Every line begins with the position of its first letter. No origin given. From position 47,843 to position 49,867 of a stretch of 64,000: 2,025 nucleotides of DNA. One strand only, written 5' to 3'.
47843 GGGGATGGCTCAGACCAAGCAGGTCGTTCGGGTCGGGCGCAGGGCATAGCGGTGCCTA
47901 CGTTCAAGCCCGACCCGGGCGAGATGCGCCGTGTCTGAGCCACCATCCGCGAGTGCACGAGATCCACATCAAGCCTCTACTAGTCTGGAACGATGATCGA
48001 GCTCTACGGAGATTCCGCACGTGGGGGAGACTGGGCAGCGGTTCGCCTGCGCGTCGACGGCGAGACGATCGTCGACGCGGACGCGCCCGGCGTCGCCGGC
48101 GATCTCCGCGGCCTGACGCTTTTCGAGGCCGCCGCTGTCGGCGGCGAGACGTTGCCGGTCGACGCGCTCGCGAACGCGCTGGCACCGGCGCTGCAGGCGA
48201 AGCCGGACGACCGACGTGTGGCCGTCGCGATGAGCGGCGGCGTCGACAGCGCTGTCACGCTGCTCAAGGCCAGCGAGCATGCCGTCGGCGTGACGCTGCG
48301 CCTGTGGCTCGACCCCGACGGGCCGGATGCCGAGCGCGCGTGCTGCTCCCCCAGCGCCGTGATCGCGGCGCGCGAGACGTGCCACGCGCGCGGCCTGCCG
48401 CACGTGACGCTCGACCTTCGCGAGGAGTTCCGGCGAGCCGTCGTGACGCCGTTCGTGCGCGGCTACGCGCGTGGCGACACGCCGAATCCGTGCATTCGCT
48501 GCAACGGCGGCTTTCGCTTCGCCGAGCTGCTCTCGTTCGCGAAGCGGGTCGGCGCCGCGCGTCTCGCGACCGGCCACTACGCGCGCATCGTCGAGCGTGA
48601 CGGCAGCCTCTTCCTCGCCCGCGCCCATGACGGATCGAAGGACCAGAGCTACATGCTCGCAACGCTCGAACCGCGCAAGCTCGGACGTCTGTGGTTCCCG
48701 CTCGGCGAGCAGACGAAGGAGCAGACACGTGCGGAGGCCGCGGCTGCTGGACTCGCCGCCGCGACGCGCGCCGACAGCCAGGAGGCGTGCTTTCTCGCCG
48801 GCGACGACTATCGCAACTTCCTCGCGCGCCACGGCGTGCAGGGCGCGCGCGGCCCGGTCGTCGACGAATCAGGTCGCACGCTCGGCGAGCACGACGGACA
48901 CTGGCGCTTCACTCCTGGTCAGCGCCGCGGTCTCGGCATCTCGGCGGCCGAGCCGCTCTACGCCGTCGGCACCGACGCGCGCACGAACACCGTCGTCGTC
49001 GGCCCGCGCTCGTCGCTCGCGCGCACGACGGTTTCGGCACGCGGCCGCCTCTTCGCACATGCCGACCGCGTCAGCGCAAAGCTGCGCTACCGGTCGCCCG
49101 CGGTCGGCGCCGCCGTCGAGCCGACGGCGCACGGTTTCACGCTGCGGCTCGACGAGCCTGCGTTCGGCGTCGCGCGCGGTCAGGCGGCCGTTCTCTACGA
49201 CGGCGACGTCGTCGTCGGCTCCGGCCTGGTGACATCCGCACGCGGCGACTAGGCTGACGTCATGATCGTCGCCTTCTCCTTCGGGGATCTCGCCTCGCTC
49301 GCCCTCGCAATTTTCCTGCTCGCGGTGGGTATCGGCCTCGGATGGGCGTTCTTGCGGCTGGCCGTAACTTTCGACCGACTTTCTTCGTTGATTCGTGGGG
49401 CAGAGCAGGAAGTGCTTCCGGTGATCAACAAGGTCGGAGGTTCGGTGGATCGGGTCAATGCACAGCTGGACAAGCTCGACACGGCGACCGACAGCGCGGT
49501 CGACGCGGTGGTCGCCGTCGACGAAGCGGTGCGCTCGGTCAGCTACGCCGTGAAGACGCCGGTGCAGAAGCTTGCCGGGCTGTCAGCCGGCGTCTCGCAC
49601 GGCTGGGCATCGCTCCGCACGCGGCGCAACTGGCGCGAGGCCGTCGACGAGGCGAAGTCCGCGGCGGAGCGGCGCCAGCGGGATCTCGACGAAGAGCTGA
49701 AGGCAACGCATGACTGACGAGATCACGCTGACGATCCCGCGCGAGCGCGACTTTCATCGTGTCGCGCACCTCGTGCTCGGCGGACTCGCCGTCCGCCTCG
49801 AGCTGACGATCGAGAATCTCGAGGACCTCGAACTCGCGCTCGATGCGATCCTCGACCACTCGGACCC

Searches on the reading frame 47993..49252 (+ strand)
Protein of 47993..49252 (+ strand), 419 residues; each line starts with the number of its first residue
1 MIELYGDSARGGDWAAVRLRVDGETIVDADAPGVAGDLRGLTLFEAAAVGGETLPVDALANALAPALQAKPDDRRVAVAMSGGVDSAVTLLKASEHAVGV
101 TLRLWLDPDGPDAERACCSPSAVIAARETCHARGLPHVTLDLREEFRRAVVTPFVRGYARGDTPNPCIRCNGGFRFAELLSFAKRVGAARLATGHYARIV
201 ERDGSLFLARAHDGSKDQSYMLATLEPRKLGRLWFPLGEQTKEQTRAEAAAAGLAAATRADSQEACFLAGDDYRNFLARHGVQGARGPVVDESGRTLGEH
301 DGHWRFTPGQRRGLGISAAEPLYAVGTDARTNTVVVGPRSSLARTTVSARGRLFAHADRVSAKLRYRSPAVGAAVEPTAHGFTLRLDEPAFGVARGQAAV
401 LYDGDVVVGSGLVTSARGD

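Call 11: search_protein_families(library=pfam, proteins=[window:47993-49252:+], max_evalue=0.01)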
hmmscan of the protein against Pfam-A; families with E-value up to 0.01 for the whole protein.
window:47993-49252:+ (419 aa): 3 families
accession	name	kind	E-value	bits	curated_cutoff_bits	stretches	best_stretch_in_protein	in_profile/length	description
PF03054.22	tRNA_Me_trans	-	5.1e-57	193.2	20.6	1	75-269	2-201/202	tRNA methyl transferase HUP domain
PF20259.3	tRNA_Me_trans_M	-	1e-16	60.7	27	1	275-337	2-65/66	tRNA methyl transferase PRC-barrel domain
PF20258.4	tRNA_Me_trans_C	-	8.3e-14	52.1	20.6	1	359-413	22-77/77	Aminomethyltransferase beta-barrel domain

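Call 12: find_encoding_contigs(protein=window:47993-49252:+, flank=10000, max_places=10)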
Protein window:47993-49252:+ (419 aa): no gene with exactly this product is on record in the collection.

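Call 13: find_homologous_proteins(query=window:47993-49252:+, max_evalue=1e-30)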
Query window:47993-49252:+ (419 aa): 8000 proteins with E <= 1e-30 among 8000 candidates; the best 120 are listed.
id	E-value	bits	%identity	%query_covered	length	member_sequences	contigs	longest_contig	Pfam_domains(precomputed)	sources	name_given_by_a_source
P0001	8.0e-273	923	100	100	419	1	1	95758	PF20259.4,PF03054.23,PF20258.5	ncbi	ncbi:MAG: tRNA 2-thiouridine(34) synthase MnmA [Gaiellaceae bacterium]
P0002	2.4e-249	845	92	99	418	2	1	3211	PF20259.4,PF03054.23,PF20258.5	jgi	jgi:tRNA-specific 2-thiouridylase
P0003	1.1e-228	777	85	100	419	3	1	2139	PF20259.4,PF03054.23,PF20258.5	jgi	jgi:tRNA-specific 2-thiouridylase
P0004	5.5e-228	775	84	100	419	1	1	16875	PF20259.4,PF03054.23,PF20258.5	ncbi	-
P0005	8.4e-228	774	85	100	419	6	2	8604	PF20259.4,PF03054.23,PF20258.5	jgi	jgi:tRNA-specific 2-thiouridylase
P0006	2.0e-227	773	84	100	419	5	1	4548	PF20259.4,PF03054.23,PF20258.5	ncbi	-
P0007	3.7e-226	769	85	100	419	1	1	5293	PF20259.4,PF03054.23,PF20258.5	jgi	jgi:tRNA-uridine 2-sulfurtransferase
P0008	1.4e-225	767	84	100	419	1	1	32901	PF20259.4,PF03054.23,PF20258.5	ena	-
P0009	1.2e-222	757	84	99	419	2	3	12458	PF20259.4,PF03054.23,PF20258.5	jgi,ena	-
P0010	1.7e-222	757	83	100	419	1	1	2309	PF20259.4,PF03054.23,PF20258.5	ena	-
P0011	2.4e-222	756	84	99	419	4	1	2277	PF20259.4,PF03054.23,PF20258.5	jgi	jgi:tRNA-uridine 2-sulfurtransferase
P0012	3.6e-222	756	84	99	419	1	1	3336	PF20259.4,PF03054.23,PF20258.5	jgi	jgi:tRNA-uridine 2-sulfurtransferase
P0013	7.1e-222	755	83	100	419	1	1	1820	PF20259.4,PF03054.23,PF20258.5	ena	-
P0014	2.7e-221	753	83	100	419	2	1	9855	PF20259.4,PF03054.23,PF20258.5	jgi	jgi:tRNA-specific 2-thiouridylase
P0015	7.0e-221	751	84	99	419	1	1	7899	PF20259.4,PF03054.23,PF20258.5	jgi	jgi:tRNA-uridine 2-sulfurtransferase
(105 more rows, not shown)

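Call 14: find_encoding_contigs(protein=P0001, flank=3000, max_places=3)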
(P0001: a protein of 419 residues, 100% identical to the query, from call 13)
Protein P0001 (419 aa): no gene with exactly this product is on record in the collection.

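Call 15: find_encoding_contigs(protein=P0002, flank=3000, max_places=3)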
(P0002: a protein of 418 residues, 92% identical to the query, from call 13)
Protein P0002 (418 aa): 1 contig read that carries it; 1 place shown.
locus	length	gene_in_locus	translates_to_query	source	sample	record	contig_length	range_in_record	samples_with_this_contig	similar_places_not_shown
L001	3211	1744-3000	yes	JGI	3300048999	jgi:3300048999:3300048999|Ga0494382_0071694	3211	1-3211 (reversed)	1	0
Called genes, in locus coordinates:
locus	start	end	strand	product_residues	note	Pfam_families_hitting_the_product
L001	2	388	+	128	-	?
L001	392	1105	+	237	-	-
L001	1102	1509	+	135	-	PF03330:DPBB_1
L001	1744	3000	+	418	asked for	PF03054:tRNA_Me_trans, PF20259:tRNA_Me_trans_M, PF20258:tRNA_Me_trans_C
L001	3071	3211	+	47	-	?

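Call 16: find_encoding_contigs(protein=P0004, flank=3000, max_places=3)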
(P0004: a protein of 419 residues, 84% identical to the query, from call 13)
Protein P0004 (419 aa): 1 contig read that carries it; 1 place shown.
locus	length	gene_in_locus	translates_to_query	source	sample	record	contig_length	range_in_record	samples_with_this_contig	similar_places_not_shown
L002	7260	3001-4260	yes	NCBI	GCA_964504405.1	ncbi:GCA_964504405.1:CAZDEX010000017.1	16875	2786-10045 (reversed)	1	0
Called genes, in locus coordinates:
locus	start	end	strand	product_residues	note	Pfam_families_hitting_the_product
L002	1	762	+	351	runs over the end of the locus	-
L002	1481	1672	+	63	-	-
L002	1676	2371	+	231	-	-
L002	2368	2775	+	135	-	PF03330:DPBB_1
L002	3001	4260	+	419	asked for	PF03054:tRNA_Me_trans, PF20259:tRNA_Me_trans_M, PF20258:tRNA_Me_trans_C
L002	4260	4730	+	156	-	-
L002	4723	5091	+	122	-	-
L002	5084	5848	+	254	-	PF07638:Sigma70_ECF (faint), PF13384:HTH_23 (faint), PF04542:Sigma70_r2, PF04539:Sigma70_r3, PF04545:Sigma70_r4, PF08281:Sigma70_r4_2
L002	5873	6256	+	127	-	PF00561:Abhydrolase_1, PF12146:Hydrolase_4 (weak), PF12697:Abhydrolase_6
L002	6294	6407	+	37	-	-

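Call 17: find_encoding_contigs(protein=P0008, flank=3000, max_places=3)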
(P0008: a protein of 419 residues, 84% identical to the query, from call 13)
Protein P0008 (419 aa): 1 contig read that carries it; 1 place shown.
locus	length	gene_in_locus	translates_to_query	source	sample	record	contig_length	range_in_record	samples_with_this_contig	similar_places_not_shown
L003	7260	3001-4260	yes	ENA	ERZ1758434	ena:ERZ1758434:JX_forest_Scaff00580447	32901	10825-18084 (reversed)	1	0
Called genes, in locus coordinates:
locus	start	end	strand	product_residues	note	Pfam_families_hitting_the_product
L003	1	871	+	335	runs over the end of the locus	-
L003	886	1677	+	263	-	-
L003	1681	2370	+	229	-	-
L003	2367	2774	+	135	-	PF03330:DPBB_1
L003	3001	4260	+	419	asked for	PF03054:tRNA_Me_trans, PF20259:tRNA_Me_trans_M, PF20258:tRNA_Me_trans_C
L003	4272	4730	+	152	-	-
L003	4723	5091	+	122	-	-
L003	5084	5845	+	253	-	PF07638:Sigma70_ECF (faint), PF04542:Sigma70_r2, PF04539:Sigma70_r3, PF04545:Sigma70_r4, PF08281:Sigma70_r4_2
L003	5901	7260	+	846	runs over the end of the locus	PF01411:tRNA-synt_2c, PF07973:tRNA_SAD, PF02272:DHHA1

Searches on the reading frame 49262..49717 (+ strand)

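Call 11: search_protein_families(library=pfam, proteins=[window:49262-49717:+], max_evalue=0.01)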
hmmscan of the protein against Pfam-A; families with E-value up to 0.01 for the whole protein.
window:49262-49717:+ (151 aa): 1 family
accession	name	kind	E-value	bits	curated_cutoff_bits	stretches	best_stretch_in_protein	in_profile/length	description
PF06103.16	DUF948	-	1.8e-05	25.2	37.2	1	13-85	4-83/89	Bacterial protein of unknown function (DUF948)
